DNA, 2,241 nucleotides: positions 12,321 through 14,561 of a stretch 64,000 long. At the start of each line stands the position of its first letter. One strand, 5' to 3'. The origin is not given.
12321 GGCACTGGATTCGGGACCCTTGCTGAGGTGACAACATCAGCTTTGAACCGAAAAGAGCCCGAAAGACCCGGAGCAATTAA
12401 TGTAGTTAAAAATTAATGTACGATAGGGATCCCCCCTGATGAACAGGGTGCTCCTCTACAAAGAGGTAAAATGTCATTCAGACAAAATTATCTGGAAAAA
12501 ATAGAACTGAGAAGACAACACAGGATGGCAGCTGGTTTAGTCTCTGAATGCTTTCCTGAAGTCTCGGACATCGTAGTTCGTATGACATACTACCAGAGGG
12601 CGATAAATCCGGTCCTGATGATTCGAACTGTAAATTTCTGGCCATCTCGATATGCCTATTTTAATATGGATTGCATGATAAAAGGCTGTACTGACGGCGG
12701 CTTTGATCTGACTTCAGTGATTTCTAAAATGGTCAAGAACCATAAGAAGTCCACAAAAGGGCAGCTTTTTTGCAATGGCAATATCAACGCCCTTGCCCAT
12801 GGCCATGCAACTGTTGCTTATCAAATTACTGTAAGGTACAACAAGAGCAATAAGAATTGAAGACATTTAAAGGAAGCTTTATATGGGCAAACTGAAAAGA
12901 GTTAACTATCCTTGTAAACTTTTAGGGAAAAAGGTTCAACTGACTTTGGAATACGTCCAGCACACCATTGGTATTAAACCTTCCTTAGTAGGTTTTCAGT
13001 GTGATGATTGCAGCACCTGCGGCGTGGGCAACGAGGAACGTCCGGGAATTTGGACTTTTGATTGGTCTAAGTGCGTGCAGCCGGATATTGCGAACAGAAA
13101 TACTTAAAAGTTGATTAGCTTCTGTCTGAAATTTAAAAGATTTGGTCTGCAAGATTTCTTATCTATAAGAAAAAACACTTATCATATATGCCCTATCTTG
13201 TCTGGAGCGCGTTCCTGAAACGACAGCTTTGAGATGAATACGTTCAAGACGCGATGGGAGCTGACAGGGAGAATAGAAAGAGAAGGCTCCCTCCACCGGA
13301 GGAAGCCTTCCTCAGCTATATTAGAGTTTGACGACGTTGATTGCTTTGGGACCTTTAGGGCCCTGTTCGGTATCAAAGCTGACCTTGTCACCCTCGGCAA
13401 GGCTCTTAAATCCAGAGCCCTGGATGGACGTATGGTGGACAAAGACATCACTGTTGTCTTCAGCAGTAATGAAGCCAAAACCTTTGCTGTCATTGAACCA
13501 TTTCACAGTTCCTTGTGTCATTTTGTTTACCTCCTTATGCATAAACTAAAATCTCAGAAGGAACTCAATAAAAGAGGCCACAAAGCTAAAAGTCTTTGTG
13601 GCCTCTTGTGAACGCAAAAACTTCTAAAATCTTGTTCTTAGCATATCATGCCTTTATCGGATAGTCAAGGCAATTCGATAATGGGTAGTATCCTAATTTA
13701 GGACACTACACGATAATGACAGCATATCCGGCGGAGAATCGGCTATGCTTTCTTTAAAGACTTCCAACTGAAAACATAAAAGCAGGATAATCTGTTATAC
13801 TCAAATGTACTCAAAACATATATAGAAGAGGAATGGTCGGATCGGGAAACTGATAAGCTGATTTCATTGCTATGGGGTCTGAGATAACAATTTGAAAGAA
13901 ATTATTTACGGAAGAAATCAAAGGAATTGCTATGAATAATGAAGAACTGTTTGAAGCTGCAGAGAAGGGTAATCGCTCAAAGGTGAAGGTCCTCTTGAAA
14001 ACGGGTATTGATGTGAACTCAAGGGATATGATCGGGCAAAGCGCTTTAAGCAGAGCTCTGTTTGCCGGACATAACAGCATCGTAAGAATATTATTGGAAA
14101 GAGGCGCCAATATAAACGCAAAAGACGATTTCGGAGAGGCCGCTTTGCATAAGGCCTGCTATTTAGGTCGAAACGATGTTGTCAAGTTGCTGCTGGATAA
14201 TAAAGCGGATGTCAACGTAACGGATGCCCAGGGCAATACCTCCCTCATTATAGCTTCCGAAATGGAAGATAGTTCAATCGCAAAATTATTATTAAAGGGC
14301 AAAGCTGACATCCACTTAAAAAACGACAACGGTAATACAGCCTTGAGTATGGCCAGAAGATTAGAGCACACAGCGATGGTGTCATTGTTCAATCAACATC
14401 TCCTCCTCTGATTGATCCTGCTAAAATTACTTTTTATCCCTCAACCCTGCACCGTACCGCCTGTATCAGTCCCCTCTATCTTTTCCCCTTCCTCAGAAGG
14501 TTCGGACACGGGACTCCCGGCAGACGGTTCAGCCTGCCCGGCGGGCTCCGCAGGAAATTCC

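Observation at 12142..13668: A decayed inverted duplicate of the complete csp locus brackets, and probably drives, an orphan two-gene cassette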

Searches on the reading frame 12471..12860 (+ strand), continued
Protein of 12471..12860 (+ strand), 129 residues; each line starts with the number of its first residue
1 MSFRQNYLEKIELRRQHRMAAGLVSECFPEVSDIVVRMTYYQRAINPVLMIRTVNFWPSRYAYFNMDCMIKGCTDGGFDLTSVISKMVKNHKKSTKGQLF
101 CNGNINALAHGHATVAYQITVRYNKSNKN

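Call 51: find_encoding_contigs(protein=P0276, flank=3500, max_places=4)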
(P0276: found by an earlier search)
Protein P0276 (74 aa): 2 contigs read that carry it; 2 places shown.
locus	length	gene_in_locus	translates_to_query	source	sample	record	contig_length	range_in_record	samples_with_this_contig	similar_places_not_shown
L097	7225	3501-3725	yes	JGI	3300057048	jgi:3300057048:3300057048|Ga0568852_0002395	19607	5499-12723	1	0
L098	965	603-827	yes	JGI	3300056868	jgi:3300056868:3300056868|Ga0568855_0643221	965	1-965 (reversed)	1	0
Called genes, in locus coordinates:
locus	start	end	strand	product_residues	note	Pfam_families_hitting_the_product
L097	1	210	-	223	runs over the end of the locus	PF00196:GerE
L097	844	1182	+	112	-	PF07238:PilZ (weak)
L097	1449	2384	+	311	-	PF01551:Peptidase_M23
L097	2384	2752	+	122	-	PF04519:Bactofilin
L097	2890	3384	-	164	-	PF03449:GreA_GreB_N, PF01272:GreA_GreB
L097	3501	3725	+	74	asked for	-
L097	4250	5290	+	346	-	PF00478:IMPDH (faint), PF03060:NMO, PF01645:Glu_synthase (weak), PF01180:DHO_dh (weak), PF01070:FMN_dh (weak)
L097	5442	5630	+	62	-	-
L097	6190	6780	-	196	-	PF00881:Nitroreductase, PF14512:TM1586_NiRdase (weak)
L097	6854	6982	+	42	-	-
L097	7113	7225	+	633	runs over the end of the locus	PF00270:DEAD (weak), PF04851:ResIII (faint), PF06733:DEAD_2, PF13307:Helicase_C_2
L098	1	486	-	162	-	?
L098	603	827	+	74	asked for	-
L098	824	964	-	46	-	?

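Call 61: search_protein_families(library=padloc, proteins=[window:12471-12860:+], max_evalue=1)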
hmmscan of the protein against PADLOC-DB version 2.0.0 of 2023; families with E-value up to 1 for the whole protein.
window:12471-12860:+ (129 aa): 0 families

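Call 62: search_protein_families(library=phrogs, proteins=[window:12471-12860:+], max_evalue=1)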
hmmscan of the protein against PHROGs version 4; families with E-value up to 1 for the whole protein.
window:12471-12860:+ (129 aa): 0 families

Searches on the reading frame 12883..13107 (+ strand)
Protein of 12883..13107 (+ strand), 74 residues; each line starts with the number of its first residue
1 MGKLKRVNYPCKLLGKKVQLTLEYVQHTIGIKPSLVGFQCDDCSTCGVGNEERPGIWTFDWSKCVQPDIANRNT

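Call 5: search_protein_families(library=pfam, proteins=[window:12883-13107:+], max_evalue=1)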
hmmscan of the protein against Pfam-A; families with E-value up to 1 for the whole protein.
window:12883-13107:+ (74 aa): 0 families

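Call 16: find_homologous_proteins(query=window:12883-13104:+, max_evalue=0.01)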
Query window:12883-13104:+ (74 aa): 1 proteins with E <= 0.01 among 1 candidates.
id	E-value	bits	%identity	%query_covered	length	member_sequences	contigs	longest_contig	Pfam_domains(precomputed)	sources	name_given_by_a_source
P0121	1.4e-42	161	93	100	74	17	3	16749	-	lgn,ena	-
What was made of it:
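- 12866..13186 (+): p74 segment. The gene is 12883-13107 (74 aa, Cys-rich, near-orphan) with its SD sequence and 3' flank. It is joined at the p129 stop codon without its own promoter. Only one homologue cluster (call 16).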

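Call 18: find_encoding_contigs(protein=P0121, flank=6000, max_places=10)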
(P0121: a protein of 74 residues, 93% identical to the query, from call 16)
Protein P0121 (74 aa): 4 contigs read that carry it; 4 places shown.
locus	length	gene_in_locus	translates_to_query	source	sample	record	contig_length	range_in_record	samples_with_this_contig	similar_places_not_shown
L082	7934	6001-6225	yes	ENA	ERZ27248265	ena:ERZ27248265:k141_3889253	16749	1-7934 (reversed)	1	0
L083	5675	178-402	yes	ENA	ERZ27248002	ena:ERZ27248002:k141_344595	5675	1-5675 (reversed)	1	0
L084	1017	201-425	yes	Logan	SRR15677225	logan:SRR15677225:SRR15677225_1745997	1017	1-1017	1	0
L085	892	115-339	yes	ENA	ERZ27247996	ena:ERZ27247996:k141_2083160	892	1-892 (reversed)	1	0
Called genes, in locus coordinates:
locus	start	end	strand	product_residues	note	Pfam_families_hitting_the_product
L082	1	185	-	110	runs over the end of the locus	PF00076:RRM_1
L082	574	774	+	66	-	PF00313:CSD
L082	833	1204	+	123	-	-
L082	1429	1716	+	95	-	-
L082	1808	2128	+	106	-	PF00076:RRM_1, PF13893:RRM_5 (weak), PF16842:RRM_occluded (faint), PF22976:RRM_10 (weak)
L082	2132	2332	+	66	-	PF01165:Ribosomal_S21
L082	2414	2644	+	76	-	PF13083:KH_KhpA-B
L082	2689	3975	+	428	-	PF00270:DEAD, PF04851:ResIII (weak), PF00271:Helicase_C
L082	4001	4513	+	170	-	PF05198:IF3_N, PF00707:IF3_C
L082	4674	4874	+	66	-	PF00313:CSD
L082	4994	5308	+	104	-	-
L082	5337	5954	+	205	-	PF01865:PhoU_div, PF01895:PhoU (faint)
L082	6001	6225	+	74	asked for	-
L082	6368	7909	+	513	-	PF02310:B12-binding, PF04055:Radical_SAM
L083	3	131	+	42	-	?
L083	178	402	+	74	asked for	-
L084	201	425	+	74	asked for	-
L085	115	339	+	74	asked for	-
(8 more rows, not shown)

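Call 37: search_protein_families(library=ncbifam, proteins=[window:12883-13107:+, L082:5337-5954:+, L082:1429-1716:+], max_evalue=1)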
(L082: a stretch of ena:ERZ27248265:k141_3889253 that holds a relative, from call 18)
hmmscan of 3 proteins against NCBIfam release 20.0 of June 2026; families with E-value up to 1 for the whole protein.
window:12883-13107:+ (74 aa): 0 families

L082:5337-5954:+ (205 aa): 2 families
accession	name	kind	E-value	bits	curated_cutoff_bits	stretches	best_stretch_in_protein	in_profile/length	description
TIGR00153.1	TIGR00153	hypoth_equivalog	1.5e-14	54.3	104.3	1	16-202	18-214/217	TIGR00153 family protein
TIGR03583.1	EF_0837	hypoth_equivalog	0.038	13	432.15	1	18-113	169-261/365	amidohydrolase/deacetylase family metallohydrolase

L082:1429-1716:+ (95 aa): 0 families

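Call 61: search_protein_families(library=padloc, proteins=[window:12883-13107:+], max_evalue=1)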
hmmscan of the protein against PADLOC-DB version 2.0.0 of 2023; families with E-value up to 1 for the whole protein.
window:12883-13107:+ (74 aa): 0 families

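Call 62: search_protein_families(library=phrogs, proteins=[window:12883-13107:+], max_evalue=1)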
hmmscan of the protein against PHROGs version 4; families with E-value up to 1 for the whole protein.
window:12883-13107:+ (74 aa): 1 family
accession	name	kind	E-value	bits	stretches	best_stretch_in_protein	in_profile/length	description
phrog_2560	-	unknown function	0.052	14.6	1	1-51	1-55/68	-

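Call 63: search_solved_structures(query=window:12883-13104:+, max_evalue=10)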
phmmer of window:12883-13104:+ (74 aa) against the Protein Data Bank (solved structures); distinct sequences matched with E-value up to 10: 1.
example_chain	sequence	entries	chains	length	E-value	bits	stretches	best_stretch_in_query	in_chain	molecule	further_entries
1rm6_C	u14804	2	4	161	1.1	12.8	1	19-56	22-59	4-hydroxybenzoyl-CoA reductase gamma subunit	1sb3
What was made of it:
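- Tried and rejected: The PDB sequence search for p74 also gave nothing (call 63).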

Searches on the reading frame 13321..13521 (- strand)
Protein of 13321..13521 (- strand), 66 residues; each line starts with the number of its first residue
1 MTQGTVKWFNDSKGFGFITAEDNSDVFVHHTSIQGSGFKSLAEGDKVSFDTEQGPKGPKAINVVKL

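Call 5: search_protein_families(library=pfam, proteins=[window:13321-13521:-], max_evalue=1)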
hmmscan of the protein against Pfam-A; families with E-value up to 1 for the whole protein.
window:13321-13521:- (66 aa): 4 families
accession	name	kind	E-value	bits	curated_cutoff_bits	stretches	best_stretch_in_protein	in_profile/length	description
PF00313.28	CSD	-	2.9e-29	101.2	27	1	3-65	2-65/66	'Cold-shock' DNA-binding domain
PF08206.17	OB_RNB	-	0.00082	19.5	24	1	12-35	7-31/58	Ribonuclease B OB domain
PF22707.2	S1CSD-TOTE-2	-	0.0041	17.6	27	1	3-36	4-30/60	S1/CSD-like domain 2 of the TOTE conflict systems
PF11604.15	CusF_Ec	-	0.086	13.1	27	1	38-58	45-65/72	Copper binding periplasmic protein CusF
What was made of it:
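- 13321..13521 (-): Intact csp paralogue (66 aa). It is not the parent of the relic. Pfam CSD 2.9e-29 (call 5).
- On Cold-shock domain protein (Pfam PF00313 CSD): the intact gene 13321-13521: 101.2 bits against a cut-off of 27, E = 2.9e-29 (call 5).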

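Call 37: search_protein_families(library=ncbifam, proteins=[window:13321-13521:-], max_evalue=1)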
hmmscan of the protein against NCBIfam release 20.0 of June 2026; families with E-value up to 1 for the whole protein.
window:13321-13521:- (66 aa): 12 families
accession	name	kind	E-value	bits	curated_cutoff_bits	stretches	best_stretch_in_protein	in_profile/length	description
NF049933.1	TransAntitermCspE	equivalog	9.1e-30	102.6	120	1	2-65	4-68/69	transcription antiterminator/RNA stability regulator CspE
NF007062.0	PRK09507.1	subfamily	4.2e-27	93.9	133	1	3-66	5-69/69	transcription antiterminator/RNA stability regulator CspE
NF008190.0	PRK10943.1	subfamily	7.2e-27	93.1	137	1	3-65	5-68/69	cold shock-like protein CspC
NF007679.0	PRK10354.1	subfamily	3.4e-25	88.1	130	1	3-66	6-70/70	RNA chaperone/antiterminator CspA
NF007378.0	PRK09890.1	equivalog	2.1e-23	82.3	144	1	3-66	6-70/70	cold shock protein CspG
TIGR02381.1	cspD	equivalog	8.2e-23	80.1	115.4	1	1-65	1-66/68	cold shock domain-containing protein CspD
NF011574.0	PRK14998.1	equivalog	9.9e-20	70.5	147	1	1-64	1-65/73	cold shock-like protein CspD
NF007405.0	PRK09937.1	equivalog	1.2e-19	70.2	152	1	1-64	1-65/74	cold shock-like protein CspD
NF038236.1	retron_eff_Se72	equivalog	5.1e-16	58.4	82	1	4-65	1-61/62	retron Se72 family effector protein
NF012007.0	PRK15463.1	subfamily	2.6e-06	27.2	111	1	3-63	6-67/70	cold shock-like protein CspF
NF012008.0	PRK15464.1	equivalog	0.00046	20.2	141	1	3-63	6-67/70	cold shock-like protein CspH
TIGR00358.1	3_prime_RNase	superfamily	0.012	13.9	368.6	1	3-57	18-67/657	VacB/RNase II family 3'-5' exoribonuclease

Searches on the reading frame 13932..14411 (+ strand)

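Call 5: search_protein_families(library=pfam, proteins=[window:13932-14411:+], max_evalue=1)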
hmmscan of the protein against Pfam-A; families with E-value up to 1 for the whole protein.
window:13932-14411:+ (159 aa): 8 families
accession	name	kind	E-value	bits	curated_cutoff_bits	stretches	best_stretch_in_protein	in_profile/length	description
PF00023.36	Ank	-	4.2e-29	99.4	21.1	4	68-98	2-32/33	Ankyrin repeat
PF12796.13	Ank_2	-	2.2e-27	95.9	27.3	3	65-131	26-90/90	Ankyrin repeats (3 copies)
PF13637.12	Ank_4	-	4e-27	94.1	22.7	4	72-121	1-50/50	Ankyrin repeats (many copies)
PF13857.12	Ank_5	-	9.1e-25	86.9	27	3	54-108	1-56/56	Ankyrin repeats (many copies)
PF13606.12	Ank_3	-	5.6e-21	72.5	22.3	2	68-96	2-30/30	Ankyrin repeat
PF24521.3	Ank_KRIT1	-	8e-08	32.6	80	2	2-59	18-70/149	KRIT1 ankyrin-repeats domain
PF23745.1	ANK_LRRK2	-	1.9e-05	25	27.5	1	61-157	24-116/130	LRRK2 ANK repeat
PF11558.13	HET-s_218-289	-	0.016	15.7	32.2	1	45-96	6-60/65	Het-s 218-289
